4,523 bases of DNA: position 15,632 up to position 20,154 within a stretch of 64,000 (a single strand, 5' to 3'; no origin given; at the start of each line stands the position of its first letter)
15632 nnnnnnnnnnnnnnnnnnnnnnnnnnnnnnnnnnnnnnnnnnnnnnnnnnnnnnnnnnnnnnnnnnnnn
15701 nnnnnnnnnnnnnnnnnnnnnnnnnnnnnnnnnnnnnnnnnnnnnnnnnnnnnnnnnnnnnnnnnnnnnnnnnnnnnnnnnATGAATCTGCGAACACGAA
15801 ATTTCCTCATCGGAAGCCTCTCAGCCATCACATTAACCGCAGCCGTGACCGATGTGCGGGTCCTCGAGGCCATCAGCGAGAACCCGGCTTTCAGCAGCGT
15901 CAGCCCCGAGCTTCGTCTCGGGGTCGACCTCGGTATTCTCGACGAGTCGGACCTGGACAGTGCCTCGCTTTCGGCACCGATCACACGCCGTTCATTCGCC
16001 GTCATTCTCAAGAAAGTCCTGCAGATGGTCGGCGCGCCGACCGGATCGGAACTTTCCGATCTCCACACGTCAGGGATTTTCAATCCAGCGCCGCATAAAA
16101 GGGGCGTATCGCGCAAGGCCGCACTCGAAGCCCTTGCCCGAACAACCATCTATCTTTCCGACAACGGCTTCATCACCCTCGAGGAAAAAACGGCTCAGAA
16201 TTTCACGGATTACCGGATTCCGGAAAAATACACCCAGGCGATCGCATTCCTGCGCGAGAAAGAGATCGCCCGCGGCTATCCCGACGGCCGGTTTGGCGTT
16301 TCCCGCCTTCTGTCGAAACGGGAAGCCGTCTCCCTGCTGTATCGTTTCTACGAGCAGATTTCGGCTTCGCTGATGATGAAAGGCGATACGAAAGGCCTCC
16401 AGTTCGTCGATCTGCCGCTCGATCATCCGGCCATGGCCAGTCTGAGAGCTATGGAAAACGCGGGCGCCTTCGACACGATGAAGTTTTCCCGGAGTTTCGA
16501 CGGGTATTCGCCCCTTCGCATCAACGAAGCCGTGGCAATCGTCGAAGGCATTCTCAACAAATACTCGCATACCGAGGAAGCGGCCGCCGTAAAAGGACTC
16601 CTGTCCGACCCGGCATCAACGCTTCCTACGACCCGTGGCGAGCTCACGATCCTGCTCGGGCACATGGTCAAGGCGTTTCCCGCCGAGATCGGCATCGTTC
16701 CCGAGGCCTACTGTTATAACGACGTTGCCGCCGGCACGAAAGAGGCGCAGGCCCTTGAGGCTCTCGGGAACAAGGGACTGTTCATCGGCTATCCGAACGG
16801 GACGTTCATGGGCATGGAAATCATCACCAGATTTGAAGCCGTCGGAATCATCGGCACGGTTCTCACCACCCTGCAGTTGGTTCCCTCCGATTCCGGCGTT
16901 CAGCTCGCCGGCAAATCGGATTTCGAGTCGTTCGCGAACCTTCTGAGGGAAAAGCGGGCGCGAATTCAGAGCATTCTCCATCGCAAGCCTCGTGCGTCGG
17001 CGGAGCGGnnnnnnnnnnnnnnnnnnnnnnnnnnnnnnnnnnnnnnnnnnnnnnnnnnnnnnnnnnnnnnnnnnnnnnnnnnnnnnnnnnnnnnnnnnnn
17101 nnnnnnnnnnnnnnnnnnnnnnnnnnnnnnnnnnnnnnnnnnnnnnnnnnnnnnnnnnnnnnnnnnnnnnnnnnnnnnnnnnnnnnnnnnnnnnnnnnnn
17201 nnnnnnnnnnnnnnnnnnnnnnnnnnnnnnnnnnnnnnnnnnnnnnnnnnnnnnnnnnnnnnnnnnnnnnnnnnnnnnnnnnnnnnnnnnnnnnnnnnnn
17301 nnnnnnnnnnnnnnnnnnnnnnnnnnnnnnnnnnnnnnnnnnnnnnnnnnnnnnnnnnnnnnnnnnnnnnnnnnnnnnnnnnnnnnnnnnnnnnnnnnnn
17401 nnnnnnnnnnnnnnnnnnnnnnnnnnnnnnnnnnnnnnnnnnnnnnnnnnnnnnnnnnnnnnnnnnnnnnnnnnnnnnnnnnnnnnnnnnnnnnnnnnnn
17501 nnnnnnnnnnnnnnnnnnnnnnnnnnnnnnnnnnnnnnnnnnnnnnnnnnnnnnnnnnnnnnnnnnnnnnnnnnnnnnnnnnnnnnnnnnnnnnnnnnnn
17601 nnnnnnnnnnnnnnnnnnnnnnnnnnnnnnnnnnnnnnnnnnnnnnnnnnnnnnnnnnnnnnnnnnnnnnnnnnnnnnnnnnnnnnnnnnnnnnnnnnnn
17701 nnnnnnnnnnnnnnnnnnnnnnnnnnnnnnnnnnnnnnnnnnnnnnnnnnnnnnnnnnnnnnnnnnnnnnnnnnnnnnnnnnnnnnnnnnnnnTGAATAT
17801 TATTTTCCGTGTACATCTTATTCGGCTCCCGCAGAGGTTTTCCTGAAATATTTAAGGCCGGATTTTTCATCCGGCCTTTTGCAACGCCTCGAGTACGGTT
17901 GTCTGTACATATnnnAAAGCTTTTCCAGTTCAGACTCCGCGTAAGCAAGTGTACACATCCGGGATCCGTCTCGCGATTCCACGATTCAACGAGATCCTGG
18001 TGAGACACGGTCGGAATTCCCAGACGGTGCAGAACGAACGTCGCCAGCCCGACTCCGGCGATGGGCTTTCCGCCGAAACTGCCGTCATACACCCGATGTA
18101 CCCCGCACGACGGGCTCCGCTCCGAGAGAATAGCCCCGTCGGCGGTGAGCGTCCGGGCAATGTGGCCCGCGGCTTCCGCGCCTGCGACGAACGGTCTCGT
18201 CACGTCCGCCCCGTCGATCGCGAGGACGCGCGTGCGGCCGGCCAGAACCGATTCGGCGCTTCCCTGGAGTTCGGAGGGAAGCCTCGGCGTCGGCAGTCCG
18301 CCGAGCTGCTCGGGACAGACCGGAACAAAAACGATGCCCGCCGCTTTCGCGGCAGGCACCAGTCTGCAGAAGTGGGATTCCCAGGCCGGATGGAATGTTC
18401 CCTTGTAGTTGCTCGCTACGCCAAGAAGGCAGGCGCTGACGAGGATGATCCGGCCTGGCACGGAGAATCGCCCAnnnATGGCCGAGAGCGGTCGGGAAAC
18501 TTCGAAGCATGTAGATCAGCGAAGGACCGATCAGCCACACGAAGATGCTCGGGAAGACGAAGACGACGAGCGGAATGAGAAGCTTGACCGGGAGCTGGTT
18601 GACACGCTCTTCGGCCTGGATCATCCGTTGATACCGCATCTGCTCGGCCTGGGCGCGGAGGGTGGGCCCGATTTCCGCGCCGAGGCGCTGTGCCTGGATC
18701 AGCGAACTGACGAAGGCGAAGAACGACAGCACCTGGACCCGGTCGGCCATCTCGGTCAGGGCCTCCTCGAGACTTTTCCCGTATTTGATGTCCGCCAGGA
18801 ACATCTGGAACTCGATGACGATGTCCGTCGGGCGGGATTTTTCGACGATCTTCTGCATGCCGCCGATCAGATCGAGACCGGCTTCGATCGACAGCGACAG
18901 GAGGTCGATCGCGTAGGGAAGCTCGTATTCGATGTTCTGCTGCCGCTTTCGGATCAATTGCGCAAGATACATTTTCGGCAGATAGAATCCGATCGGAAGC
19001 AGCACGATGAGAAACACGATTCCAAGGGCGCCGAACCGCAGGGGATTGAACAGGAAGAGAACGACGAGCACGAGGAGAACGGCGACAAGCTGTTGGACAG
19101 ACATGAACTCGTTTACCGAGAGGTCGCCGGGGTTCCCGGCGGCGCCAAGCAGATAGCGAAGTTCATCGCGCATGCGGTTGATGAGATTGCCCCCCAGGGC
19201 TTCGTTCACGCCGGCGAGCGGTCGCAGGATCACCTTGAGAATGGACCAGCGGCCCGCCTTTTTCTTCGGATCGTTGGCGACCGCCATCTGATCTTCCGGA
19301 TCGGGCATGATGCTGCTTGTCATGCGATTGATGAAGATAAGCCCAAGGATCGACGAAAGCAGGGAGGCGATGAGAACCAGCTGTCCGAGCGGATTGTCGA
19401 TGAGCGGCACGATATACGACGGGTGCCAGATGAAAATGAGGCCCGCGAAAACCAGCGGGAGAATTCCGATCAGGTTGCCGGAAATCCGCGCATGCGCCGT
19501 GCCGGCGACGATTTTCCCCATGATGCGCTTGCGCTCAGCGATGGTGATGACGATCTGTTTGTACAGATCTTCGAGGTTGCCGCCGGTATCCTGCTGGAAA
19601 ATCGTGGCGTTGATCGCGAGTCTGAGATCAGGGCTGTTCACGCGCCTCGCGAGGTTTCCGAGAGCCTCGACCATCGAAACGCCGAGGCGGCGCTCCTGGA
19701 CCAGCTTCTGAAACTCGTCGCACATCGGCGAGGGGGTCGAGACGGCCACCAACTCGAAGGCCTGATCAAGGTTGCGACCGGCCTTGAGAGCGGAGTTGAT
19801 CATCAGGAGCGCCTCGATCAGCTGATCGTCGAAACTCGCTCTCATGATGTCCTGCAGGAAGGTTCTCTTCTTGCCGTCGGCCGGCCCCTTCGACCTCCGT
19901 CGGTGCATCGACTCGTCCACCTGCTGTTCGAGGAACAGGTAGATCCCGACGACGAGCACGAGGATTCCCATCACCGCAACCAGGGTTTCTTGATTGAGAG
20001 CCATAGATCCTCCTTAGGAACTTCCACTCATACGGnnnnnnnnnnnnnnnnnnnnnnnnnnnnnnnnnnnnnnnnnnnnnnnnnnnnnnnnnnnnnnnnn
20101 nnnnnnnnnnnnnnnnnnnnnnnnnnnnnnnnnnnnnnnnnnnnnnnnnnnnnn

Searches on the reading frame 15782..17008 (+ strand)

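Call 13: search_protein_families(library=pfam, proteins=[window:15782-17008:+], max_evalue=0.001)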
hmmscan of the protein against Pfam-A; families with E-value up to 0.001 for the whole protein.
window:15782-17008:+ (409 aa): 1 family
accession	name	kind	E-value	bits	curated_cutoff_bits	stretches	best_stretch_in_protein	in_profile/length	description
PF00395.25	SLH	-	2.8e-08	34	20.8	0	149-182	11-43/44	S-layer homology domain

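Call 44: search_protein_families(library=ncbifam, proteins=[window:15782-17008:+], max_evalue=0.001)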
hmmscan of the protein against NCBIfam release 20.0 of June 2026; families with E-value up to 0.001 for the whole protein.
window:15782-17008:+ (409 aa): 1 family
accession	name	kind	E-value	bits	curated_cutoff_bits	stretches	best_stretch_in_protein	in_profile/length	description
NF033190.2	inl_like_NEAT_1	exception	0.00024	19.5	1275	0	310-357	580-627/754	NEAT domain-containing leucine-rich repeat protein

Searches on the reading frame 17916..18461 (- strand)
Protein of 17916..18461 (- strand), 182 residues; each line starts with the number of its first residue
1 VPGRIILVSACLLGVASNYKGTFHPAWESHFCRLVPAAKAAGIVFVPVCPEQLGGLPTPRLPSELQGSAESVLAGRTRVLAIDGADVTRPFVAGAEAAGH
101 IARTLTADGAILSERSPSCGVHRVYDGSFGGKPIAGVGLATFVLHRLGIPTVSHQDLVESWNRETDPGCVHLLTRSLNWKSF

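Call 44: search_protein_families(library=ncbifam, proteins=[window:17916-18461:-], max_evalue=0.001)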
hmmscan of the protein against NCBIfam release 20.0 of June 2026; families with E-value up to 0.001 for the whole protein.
window:17916-18461:- (182 aa): 0 families

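Call 83: search_protein_families(library=pfam, proteins=[window:17916-18461:-], max_evalue=0.01)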
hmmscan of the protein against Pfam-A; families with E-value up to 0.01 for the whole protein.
window:17916-18461:- (182 aa): 1 family
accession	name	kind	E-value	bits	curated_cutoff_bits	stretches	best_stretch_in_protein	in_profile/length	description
PF04463.17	2-thiour_desulf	-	1.4e-32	113.1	34.7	1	6-154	1-139/141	2-thiouracil desulfurase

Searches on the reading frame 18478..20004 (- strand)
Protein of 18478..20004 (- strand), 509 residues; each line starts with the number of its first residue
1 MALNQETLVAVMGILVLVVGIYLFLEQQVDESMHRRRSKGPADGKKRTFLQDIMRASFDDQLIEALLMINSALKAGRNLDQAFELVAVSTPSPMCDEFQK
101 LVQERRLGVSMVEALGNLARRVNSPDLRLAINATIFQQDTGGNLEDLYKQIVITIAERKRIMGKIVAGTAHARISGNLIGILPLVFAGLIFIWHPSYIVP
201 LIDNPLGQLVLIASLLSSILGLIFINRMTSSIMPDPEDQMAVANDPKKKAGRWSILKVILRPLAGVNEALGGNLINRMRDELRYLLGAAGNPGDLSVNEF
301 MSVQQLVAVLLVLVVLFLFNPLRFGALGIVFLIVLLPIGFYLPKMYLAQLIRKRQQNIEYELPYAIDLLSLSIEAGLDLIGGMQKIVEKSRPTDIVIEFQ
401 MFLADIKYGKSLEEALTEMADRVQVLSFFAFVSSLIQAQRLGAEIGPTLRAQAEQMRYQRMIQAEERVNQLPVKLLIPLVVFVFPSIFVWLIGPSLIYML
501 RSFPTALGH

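Call 13: search_protein_families(library=pfam, proteins=[window:18478-20004:-], max_evalue=0.001)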
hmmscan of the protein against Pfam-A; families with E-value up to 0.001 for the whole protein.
window:18478-20004:- (509 aa): 1 family
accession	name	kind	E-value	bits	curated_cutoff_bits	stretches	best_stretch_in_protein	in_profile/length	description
PF00482.28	T2SSF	-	7.6e-24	84.5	25.2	2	366-492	2-124/125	Type II secretion system (T2SS), protein F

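Call 44: search_protein_families(library=ncbifam, proteins=[window:18478-20004:-], max_evalue=0.001)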
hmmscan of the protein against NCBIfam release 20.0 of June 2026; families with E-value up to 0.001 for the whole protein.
window:18478-20004:- (509 aa): 0 families
